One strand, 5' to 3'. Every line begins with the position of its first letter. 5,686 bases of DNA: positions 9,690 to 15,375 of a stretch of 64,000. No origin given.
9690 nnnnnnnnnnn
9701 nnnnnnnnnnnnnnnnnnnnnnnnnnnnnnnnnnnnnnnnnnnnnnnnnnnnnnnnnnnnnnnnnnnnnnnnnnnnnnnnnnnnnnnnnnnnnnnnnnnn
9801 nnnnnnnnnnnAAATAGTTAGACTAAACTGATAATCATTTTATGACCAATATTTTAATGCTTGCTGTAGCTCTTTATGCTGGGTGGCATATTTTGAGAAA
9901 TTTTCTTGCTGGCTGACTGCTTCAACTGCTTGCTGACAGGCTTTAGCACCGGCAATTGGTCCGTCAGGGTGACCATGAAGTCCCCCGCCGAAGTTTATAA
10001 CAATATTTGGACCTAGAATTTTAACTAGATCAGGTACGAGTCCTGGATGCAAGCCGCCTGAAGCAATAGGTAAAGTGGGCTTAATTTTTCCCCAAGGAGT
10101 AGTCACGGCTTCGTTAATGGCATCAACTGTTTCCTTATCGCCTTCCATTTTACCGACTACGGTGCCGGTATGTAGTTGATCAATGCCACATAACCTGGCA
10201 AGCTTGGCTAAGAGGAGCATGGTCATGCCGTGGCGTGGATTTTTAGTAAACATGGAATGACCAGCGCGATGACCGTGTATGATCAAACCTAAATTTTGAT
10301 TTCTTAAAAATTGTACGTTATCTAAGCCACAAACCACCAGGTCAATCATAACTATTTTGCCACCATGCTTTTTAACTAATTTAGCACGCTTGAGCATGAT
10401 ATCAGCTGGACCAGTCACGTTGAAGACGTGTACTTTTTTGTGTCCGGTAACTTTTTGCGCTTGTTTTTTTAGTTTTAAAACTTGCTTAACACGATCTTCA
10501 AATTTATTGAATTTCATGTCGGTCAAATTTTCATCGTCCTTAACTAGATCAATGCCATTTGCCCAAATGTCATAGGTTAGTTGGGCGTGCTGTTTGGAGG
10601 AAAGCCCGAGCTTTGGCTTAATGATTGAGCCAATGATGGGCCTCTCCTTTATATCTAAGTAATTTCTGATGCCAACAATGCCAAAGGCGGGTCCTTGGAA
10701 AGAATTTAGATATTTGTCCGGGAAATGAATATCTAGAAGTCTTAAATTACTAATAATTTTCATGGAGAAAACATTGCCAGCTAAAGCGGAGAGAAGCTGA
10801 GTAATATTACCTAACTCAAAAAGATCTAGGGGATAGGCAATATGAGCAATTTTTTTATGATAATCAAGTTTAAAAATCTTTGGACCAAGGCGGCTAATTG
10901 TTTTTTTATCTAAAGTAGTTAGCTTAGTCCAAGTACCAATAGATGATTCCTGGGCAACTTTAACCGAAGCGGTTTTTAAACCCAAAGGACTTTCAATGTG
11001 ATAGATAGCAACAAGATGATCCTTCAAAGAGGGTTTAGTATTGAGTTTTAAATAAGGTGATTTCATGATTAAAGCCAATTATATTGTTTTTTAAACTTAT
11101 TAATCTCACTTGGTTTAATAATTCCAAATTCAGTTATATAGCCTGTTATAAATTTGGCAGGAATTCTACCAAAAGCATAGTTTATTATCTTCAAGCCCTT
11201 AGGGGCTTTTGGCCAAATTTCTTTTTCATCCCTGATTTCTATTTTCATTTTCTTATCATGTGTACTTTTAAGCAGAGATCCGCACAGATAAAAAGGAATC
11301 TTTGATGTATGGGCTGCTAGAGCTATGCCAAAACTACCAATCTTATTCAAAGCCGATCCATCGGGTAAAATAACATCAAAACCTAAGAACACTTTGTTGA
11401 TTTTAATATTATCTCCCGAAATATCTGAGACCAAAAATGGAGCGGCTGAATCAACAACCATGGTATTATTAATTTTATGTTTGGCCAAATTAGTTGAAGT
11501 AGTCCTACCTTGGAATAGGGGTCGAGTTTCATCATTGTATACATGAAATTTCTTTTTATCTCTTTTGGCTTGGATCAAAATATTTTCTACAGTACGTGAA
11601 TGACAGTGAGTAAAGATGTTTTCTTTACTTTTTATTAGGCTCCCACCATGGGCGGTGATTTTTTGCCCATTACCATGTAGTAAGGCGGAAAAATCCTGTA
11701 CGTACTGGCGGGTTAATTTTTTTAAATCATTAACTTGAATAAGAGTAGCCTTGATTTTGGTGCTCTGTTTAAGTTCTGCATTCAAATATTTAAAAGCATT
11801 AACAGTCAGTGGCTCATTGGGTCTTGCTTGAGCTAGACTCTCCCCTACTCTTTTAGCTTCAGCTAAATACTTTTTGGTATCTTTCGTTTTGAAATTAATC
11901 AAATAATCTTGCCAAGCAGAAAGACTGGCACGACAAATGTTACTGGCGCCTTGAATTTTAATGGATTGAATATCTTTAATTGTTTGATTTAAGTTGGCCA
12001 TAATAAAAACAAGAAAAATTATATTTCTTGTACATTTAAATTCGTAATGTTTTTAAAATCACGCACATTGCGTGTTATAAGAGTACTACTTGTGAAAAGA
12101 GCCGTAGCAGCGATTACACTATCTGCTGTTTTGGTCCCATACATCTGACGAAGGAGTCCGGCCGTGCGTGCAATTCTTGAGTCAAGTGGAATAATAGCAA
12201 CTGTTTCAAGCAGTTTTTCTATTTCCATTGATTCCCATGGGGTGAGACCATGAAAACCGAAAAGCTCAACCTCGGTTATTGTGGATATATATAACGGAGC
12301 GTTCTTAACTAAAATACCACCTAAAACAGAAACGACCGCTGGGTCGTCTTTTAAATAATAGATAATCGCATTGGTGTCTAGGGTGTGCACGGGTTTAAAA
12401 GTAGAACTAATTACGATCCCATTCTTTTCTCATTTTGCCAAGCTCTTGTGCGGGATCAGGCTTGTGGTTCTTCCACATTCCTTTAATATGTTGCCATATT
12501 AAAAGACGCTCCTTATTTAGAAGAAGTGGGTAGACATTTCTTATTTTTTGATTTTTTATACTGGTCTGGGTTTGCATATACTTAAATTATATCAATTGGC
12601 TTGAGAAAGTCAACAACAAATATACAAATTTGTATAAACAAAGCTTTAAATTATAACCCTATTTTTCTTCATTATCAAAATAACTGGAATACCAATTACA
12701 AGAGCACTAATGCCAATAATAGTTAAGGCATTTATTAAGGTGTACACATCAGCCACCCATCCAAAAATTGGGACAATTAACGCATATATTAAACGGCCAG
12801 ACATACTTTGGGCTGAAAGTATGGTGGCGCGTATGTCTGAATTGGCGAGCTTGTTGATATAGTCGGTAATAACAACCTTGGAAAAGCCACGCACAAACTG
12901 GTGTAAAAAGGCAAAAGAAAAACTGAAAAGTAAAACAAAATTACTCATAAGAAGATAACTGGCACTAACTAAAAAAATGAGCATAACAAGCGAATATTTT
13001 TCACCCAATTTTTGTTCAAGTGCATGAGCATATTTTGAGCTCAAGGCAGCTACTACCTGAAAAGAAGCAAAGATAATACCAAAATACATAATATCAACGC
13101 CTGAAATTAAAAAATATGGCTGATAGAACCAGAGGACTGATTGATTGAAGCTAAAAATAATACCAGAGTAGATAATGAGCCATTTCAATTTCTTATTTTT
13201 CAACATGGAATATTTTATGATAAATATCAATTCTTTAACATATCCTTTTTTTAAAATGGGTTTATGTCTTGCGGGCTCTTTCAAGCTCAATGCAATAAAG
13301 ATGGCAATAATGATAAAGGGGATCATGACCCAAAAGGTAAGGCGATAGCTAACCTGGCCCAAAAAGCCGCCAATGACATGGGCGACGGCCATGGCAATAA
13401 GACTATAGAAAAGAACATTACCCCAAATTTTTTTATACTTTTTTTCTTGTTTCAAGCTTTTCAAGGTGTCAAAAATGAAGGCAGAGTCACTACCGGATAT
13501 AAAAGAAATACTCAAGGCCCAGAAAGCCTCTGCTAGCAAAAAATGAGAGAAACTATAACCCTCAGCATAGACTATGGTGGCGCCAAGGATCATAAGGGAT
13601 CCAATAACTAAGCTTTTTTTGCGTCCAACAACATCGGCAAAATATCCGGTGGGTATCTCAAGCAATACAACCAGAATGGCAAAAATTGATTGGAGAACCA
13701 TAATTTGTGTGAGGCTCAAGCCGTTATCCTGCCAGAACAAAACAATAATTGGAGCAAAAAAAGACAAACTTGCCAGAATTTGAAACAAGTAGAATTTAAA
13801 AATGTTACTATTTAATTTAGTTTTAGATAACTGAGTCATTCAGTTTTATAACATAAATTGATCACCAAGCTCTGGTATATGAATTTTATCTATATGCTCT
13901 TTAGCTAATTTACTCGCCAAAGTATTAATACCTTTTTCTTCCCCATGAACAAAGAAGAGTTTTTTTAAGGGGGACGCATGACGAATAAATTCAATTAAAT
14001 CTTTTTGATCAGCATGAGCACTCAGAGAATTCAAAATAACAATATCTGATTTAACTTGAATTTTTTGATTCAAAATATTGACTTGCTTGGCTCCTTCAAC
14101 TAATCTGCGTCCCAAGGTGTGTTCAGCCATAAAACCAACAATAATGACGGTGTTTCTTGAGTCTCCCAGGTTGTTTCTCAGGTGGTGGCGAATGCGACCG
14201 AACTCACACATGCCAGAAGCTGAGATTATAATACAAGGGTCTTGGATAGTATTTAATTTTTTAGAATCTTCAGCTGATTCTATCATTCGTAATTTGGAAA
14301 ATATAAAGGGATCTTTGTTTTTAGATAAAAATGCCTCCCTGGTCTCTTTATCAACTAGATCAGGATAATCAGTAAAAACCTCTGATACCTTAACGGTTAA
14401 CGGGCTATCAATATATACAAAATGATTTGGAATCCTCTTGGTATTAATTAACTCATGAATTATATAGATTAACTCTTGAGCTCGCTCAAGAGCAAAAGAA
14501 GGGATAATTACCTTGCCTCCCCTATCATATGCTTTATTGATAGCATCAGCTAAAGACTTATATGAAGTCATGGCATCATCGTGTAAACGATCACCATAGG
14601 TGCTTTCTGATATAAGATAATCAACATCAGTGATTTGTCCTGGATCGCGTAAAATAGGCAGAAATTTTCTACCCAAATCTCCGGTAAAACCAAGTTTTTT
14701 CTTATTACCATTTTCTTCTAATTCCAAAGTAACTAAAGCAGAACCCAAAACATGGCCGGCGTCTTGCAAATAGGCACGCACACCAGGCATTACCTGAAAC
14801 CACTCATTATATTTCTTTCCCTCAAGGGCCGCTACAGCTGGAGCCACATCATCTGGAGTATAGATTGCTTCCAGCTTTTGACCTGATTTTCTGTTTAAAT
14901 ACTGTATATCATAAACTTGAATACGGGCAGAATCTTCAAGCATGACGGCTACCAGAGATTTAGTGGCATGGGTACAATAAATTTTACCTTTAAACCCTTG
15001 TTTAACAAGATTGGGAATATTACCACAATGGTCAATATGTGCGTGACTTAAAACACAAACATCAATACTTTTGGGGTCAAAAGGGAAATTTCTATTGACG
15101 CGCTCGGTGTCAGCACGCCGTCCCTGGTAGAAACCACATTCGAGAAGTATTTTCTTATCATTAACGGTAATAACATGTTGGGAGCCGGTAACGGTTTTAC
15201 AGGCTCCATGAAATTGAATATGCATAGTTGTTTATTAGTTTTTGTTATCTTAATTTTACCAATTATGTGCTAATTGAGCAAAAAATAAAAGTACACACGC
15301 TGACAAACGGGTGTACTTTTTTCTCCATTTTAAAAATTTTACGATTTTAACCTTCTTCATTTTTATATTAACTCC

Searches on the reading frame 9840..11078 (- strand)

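Call 19: search_protein_families(library=pfam, proteins=[window:9840-11078:-], max_evalue=0.001)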
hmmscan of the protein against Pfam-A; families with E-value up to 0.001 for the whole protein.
window:9840-11078:- (412 aa): 2 families
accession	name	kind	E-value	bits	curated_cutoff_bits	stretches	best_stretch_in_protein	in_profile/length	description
PF00016.26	RuBisCO_large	-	7.8e-83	278.6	30.1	1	133-411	1-299/299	Ribulose bisphosphate carboxylase large chain, catalytic domain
PF02788.21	RuBisCO_large_N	-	1.2e-30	106.6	20.7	1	10-123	3-120/120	Ribulose bisphosphate carboxylase large chain, N-terminal domain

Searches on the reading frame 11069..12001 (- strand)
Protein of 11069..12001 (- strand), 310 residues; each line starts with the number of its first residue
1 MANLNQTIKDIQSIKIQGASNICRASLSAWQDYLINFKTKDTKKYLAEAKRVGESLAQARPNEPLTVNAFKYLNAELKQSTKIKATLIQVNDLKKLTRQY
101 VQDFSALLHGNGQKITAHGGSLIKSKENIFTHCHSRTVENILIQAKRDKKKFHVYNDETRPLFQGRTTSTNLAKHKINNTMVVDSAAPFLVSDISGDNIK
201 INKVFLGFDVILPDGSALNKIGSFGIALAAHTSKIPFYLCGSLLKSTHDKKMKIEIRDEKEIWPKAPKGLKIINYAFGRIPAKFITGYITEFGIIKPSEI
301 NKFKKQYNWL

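Call 19: search_protein_families(library=pfam, proteins=[window:11069-12001:-], max_evalue=0.001)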
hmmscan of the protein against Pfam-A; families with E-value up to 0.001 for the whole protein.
window:11069-12001:- (310 aa): 1 family
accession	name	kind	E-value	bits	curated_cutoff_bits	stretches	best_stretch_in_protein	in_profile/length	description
PF01008.23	IF-2B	-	1.7e-53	182.1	22.4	1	15-297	1-280/280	Initiation factor 2 subunit family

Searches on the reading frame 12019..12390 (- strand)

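Call 19: search_protein_families(library=pfam, proteins=[window:12019-12390:-], max_evalue=0.001)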
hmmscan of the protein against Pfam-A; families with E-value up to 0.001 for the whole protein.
window:12019-12390:- (123 aa): 1 family
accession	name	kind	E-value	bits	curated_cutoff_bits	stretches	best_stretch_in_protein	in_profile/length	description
PF01850.27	PIN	-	7.7e-14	52.8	23.6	1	4-115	3-117/120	PIN domain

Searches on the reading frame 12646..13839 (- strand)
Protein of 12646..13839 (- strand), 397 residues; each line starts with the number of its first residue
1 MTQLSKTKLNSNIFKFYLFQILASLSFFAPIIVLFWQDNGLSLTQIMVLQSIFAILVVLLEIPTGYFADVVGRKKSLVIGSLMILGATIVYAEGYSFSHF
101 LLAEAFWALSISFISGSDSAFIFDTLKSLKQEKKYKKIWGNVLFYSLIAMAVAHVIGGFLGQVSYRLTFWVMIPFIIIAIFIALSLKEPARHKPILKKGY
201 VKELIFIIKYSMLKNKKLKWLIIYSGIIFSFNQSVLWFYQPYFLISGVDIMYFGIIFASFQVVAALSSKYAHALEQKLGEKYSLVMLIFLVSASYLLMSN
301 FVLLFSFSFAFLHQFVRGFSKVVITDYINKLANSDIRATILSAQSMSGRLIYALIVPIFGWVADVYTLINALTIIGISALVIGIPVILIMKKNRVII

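Call 20: search_protein_families(library=pfam, proteins=[window:12646-13839:-], max_evalue=0.001)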
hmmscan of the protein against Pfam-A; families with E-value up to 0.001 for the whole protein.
window:12646-13839:- (397 aa): 2 families
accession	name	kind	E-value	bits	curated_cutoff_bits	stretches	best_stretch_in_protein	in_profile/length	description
PF07690.21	MFS_1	-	6.8e-25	88.1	33.4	2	21-353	8-344/347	Major Facilitator Superfamily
PF12832.13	MFS_1_like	-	0.00056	19.5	25.2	1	15-342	5-340/373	MFS_1 like family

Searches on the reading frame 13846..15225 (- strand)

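Call 20: search_protein_families(library=pfam, proteins=[window:13846-15225:-], max_evalue=0.001)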
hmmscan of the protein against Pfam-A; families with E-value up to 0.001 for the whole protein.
window:13846-15225:- (459 aa): 6 families
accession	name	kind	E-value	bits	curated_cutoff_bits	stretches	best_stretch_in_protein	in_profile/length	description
PF10996.14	Beta-Casp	-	4.3e-40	137.4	27.7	1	249-375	1-120/120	Beta-Casp domain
PF07521.17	RMMBL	-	2.1e-12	47.3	21.6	1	389-451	2-63/63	Zn-dependent metallo-hydrolase RNA specificity domain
PF00753.33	Lactamase_B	-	6.6e-10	39.7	22.7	1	16-242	8-194/196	Metallo-beta-lactamase superfamily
PF12706.13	Lactamase_B_2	-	3.7e-07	30.4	27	1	26-103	3-81/200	Beta-lactamase superfamily domain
PF16661.11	Lactamase_B_6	-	6.6e-06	26.1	27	1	19-165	2-147/193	Metallo-beta-lactamase superfamily domain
PF19583.5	ODP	-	1.2e-05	25.7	27.2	0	15-124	4-113/194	ODP family beta lactamase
